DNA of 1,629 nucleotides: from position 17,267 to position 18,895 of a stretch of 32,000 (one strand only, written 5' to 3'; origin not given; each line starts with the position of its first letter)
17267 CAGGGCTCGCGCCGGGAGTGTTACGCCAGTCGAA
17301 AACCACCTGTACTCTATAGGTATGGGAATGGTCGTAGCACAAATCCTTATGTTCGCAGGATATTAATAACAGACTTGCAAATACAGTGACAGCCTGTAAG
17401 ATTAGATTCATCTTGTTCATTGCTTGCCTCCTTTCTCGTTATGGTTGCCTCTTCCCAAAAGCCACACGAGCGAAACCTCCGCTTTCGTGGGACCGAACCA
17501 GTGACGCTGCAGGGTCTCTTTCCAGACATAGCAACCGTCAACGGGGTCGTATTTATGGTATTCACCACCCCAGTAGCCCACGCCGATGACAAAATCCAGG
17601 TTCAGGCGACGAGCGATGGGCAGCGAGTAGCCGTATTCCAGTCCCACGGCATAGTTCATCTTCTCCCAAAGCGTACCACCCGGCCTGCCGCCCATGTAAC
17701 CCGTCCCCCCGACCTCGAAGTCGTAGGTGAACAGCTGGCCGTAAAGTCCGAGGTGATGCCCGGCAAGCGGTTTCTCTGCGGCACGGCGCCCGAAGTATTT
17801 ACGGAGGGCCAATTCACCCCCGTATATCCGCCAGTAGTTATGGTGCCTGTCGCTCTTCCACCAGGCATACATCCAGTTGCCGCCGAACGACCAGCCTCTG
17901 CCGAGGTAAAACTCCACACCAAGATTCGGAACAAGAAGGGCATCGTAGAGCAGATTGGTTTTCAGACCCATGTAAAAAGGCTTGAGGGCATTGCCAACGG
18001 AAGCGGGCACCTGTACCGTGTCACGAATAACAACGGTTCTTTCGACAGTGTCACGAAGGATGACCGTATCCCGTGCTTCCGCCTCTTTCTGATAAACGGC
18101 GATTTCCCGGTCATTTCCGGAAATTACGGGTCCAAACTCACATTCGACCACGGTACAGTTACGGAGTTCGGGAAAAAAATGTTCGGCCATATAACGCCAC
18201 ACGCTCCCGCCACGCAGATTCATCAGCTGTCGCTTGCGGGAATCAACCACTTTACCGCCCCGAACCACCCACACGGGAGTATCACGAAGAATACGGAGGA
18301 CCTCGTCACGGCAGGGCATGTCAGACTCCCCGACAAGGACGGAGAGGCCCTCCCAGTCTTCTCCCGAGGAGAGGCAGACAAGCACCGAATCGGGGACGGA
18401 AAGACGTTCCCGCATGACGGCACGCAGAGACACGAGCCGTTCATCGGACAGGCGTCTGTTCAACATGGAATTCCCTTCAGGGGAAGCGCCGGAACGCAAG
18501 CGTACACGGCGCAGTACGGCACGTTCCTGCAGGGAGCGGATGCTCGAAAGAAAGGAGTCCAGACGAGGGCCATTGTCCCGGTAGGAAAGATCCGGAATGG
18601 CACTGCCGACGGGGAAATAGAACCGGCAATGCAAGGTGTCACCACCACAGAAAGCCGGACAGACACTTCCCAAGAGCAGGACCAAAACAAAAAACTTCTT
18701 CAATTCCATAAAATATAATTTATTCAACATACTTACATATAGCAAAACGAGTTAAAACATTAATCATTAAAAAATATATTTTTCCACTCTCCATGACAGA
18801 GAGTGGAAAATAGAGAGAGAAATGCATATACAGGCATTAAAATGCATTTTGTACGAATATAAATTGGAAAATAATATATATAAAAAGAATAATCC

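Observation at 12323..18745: The DGR diversifies the distal gene of a type V pilus-like operon (candidate tip adhesin)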

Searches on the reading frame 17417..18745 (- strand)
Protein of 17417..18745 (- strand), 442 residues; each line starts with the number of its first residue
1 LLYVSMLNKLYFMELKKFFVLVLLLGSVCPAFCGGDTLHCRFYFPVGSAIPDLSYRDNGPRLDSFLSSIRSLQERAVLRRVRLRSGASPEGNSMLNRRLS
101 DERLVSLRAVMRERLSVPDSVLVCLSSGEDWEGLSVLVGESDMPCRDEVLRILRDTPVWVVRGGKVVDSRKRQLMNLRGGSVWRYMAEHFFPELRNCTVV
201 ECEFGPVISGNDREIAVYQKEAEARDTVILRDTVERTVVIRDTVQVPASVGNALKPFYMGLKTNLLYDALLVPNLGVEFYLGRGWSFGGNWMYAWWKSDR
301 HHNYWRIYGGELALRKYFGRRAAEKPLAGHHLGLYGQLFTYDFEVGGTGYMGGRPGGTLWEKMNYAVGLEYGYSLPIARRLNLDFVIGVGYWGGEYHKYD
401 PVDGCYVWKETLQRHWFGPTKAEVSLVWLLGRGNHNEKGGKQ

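Call 3: search_protein_families(library=pfam, proteins=[window:17417-18745:-], max_evalue=0.01)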
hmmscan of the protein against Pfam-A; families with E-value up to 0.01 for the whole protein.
window:17417-18745:- (442 aa): 1 family
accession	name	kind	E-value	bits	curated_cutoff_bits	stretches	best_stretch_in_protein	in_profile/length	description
PF12099.14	DUF3575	-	2.7e-38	131.5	21.1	1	258-430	17-177/177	Protein of unknown function (DUF3575)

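Call 4: search_protein_families(library=ncbifam, proteins=[window:17417-18745:-], max_evalue=0.01)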
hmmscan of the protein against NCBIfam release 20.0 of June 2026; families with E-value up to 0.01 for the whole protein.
window:17417-18745:- (442 aa): 0 families

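Call 96: search_solved_structures(query=window:17417-18709:-, max_evalue=1)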
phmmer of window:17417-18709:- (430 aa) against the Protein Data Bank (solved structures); distinct sequences matched with E-value up to 1: 0.

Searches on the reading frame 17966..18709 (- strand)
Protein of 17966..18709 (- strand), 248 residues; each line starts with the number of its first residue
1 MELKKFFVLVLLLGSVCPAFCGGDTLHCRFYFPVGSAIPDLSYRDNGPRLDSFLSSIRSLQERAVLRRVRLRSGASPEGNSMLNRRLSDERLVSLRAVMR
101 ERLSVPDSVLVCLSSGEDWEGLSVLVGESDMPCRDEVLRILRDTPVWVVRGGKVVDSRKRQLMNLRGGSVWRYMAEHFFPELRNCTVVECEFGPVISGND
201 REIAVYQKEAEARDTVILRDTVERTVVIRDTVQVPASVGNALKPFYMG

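Call 95: search_protein_families(library=pfam, proteins=[window:17966-18709:-], max_evalue=10)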
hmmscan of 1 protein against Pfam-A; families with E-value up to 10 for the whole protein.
seq(248 aa): 0 families
